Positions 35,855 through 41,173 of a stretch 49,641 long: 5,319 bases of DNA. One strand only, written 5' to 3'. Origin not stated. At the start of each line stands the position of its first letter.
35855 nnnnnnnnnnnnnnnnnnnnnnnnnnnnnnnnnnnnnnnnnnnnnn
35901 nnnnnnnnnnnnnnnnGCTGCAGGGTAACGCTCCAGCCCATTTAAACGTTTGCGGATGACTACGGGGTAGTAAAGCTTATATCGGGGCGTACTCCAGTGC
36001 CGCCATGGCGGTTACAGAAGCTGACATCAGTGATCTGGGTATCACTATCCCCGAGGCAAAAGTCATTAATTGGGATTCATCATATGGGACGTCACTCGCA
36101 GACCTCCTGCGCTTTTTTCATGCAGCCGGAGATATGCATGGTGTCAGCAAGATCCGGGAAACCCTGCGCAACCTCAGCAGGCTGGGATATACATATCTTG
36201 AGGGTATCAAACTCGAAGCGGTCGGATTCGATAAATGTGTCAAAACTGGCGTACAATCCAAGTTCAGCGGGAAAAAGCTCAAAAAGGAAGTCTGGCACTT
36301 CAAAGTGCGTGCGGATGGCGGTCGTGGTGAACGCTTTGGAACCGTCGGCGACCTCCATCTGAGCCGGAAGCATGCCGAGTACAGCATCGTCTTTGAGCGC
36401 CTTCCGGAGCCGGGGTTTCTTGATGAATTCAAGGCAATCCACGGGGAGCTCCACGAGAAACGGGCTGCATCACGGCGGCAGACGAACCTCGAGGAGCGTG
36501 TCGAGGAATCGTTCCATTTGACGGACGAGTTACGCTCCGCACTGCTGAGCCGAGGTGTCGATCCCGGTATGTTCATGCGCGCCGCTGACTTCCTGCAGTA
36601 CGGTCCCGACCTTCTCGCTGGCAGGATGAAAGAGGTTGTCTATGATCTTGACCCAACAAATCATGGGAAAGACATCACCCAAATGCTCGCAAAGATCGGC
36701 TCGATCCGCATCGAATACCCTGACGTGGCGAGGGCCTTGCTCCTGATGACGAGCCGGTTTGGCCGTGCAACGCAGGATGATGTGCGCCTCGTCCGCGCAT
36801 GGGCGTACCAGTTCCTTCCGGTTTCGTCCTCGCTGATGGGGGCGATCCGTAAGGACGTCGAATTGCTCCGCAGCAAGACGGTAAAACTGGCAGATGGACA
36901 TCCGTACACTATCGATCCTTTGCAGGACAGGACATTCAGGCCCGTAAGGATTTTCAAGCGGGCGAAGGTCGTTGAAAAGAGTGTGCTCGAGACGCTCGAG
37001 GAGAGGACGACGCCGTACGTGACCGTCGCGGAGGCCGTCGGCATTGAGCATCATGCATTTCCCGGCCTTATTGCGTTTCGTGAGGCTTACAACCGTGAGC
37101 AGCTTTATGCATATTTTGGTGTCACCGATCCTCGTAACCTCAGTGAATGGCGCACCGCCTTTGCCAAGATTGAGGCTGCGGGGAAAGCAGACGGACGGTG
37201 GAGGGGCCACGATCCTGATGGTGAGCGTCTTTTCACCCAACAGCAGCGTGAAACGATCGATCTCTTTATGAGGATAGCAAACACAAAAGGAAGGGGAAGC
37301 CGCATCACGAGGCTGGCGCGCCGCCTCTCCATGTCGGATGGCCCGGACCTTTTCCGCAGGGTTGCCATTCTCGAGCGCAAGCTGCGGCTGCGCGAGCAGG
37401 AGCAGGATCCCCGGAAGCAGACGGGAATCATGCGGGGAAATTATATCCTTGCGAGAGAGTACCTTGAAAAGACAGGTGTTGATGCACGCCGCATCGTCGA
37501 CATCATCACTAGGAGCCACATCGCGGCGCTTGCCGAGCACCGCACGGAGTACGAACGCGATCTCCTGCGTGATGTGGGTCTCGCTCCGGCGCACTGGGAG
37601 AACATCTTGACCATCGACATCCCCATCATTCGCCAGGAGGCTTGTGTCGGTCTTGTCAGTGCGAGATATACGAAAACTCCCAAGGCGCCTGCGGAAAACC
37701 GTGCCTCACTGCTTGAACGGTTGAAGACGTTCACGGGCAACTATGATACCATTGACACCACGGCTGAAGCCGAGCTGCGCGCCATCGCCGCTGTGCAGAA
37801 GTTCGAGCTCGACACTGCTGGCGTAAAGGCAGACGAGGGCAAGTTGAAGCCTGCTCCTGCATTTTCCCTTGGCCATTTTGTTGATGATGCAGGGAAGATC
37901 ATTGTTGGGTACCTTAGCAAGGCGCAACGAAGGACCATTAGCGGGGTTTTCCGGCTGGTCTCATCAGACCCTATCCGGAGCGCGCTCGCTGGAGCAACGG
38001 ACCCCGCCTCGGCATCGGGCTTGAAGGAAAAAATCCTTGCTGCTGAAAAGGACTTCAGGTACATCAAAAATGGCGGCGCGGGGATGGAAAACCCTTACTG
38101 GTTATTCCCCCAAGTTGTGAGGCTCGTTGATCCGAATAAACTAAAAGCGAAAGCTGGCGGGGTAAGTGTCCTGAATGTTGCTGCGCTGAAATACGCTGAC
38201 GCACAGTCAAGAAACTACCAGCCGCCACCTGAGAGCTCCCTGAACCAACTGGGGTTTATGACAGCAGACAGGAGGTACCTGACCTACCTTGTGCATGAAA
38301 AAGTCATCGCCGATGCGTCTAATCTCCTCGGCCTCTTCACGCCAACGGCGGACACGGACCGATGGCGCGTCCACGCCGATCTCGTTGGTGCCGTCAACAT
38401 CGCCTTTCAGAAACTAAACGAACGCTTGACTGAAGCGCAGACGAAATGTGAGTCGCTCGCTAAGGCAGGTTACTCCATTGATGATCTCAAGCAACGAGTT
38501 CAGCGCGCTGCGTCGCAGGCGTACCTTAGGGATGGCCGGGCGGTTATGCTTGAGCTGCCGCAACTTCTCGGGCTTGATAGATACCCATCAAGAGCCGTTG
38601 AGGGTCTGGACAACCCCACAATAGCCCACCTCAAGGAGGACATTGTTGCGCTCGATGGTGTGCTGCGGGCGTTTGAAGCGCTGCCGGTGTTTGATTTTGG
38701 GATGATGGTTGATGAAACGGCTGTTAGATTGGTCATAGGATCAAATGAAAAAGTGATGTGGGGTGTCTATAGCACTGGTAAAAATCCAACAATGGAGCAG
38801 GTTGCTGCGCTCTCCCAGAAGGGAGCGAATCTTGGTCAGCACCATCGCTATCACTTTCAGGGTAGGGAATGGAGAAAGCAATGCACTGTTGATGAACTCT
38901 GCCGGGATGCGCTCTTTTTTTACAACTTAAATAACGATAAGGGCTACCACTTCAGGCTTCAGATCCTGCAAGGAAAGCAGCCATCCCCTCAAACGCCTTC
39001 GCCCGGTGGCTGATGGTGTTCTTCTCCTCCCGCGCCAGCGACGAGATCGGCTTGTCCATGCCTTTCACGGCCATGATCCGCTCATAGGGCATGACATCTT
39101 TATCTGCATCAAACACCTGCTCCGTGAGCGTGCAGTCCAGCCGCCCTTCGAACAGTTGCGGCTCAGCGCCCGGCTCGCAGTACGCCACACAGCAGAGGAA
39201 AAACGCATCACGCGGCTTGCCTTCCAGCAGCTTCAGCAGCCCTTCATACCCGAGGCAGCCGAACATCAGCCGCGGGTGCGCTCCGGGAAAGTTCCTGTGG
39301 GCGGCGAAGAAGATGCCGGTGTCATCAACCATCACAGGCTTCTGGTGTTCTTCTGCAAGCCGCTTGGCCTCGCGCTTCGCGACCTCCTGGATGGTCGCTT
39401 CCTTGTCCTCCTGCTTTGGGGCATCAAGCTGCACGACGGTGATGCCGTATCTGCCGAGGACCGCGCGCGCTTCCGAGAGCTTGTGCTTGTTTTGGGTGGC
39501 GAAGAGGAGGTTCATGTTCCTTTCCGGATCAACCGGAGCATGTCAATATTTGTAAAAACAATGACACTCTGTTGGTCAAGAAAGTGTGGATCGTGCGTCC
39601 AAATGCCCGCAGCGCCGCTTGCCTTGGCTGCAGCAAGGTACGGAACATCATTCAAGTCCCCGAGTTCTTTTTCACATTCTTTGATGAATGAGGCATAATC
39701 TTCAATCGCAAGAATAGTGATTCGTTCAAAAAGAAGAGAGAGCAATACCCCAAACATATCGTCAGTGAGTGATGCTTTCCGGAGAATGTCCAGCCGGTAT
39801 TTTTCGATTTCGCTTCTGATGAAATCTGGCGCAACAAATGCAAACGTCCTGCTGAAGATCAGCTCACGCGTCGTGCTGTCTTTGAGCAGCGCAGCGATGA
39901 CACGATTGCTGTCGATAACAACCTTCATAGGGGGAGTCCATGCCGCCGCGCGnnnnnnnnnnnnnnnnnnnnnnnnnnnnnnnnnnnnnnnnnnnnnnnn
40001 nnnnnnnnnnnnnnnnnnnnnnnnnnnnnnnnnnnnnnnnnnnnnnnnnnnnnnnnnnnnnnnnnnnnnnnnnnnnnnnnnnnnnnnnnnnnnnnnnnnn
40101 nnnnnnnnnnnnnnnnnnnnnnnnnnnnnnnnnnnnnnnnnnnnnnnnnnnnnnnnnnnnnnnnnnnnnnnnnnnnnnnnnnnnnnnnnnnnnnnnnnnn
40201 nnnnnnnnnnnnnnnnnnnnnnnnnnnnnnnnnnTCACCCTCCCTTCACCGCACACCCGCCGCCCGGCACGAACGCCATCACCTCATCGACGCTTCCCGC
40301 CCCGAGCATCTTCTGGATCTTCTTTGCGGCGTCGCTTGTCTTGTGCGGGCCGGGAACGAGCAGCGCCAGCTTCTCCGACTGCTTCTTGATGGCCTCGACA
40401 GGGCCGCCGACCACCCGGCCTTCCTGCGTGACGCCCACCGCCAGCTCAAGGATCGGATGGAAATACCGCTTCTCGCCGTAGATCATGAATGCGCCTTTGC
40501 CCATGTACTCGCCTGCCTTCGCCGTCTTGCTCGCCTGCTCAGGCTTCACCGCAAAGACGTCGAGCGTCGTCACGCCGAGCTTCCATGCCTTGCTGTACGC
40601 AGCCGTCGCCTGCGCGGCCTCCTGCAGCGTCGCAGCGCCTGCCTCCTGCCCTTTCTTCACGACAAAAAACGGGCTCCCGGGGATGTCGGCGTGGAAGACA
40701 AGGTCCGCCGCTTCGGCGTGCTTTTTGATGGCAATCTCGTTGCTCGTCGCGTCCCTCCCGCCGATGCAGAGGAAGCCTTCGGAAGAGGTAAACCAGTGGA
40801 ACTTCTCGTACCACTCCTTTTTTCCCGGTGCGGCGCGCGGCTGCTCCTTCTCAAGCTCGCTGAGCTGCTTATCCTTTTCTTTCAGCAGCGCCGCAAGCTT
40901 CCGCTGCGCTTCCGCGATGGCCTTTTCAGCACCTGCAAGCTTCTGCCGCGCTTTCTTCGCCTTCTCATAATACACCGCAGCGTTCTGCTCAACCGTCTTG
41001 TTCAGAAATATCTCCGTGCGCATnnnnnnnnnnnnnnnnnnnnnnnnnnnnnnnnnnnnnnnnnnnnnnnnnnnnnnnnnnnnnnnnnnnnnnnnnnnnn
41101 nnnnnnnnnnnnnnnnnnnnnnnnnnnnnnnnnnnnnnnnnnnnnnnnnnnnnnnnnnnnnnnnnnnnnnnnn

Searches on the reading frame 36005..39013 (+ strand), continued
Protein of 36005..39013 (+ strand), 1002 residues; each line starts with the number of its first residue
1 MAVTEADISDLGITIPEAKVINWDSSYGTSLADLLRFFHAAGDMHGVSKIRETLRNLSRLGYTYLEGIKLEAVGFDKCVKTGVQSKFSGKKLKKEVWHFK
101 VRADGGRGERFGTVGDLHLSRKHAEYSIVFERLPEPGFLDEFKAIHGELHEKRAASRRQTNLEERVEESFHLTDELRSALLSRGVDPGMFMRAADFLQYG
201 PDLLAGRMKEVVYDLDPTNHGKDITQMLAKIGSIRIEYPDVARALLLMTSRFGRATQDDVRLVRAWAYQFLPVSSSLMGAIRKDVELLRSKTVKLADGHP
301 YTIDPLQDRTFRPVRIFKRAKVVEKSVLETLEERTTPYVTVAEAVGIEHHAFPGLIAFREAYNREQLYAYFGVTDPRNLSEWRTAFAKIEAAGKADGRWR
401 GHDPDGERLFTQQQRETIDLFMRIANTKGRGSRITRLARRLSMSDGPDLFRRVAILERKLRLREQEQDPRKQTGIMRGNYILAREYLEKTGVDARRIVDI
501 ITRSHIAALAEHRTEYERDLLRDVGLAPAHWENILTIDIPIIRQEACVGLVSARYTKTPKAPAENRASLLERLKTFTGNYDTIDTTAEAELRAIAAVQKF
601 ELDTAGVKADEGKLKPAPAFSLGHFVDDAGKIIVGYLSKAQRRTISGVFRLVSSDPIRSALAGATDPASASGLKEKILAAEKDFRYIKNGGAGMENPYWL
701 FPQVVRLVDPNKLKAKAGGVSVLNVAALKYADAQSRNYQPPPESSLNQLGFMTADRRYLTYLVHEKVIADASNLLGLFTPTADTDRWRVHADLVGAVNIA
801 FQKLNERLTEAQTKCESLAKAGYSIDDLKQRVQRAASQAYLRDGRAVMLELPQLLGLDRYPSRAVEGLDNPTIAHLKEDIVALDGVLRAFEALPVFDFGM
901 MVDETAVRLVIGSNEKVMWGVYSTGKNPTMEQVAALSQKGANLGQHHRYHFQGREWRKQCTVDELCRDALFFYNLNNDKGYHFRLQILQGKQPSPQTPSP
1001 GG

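Call 104: find_encoding_contigs(protein=P0008, flank=10000, max_places=2)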
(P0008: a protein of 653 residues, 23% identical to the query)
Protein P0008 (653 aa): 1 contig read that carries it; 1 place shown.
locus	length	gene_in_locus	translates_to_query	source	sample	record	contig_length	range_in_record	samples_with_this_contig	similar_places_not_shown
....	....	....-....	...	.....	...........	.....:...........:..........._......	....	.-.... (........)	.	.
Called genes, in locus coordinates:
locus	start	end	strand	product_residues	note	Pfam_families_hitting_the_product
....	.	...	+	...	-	?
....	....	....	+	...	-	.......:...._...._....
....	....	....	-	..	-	-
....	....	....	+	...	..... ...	-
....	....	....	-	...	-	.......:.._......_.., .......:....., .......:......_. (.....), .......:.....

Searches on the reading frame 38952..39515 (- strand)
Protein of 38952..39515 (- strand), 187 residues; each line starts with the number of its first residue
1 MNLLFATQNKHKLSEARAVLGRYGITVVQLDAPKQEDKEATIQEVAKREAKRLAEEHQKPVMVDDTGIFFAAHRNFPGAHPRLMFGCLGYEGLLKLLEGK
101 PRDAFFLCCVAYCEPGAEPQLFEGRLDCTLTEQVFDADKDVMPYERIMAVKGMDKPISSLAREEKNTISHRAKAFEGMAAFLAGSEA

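Call 8: search_protein_families(library=pfam, proteins=[window:38952-39515:-], max_evalue=0.001)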
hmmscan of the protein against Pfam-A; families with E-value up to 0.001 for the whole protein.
window:38952-39515:- (187 aa): 1 family
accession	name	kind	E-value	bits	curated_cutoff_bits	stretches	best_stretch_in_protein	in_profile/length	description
PF01725.21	Ham1p_like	-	3e-34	119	22.5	1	3-180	1-185/186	Ham1 family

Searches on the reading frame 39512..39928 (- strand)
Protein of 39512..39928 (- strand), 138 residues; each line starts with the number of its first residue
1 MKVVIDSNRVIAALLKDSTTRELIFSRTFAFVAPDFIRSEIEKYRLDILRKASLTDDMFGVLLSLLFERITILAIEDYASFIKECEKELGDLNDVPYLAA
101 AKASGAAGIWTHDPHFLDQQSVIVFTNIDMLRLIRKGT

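Call 8: search_protein_families(library=pfam, proteins=[window:39512-39928:-], max_evalue=0.001)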
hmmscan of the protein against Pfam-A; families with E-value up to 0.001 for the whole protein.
window:39512-39928:- (138 aa): 2 families
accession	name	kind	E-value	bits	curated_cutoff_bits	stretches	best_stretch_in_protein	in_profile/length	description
PF10130.15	PIN_2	-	1.7e-17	64.3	22.4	1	4-117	1-116/133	PIN domain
PF13470.12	PIN_3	-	0.00057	21.1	27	0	2-113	1-113/115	PIN domain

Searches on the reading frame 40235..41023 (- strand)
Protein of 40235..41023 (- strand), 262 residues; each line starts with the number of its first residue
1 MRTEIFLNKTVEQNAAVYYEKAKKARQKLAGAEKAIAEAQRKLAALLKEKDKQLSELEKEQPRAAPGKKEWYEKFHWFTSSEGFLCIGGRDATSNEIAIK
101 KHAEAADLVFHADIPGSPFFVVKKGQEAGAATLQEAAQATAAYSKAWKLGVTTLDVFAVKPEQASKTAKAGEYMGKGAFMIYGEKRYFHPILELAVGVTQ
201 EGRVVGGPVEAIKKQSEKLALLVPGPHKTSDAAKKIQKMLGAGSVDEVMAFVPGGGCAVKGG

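Call 43: search_protein_families(library=pfam, proteins=[window:40235-41023:-], max_evalue=0.001)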
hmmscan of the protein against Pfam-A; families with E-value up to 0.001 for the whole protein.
window:40235-41023:- (262 aa): 2 families
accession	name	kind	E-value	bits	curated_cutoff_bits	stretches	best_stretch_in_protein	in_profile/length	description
PF05670.18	NFACT-R_1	-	6e-33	114.2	29.8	1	74-183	1-112/112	NFACT protein RNA binding domain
PF05833.16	NFACT_N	-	0.00069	19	31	1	8-55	376-422/456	NFACT N-terminal and middle domains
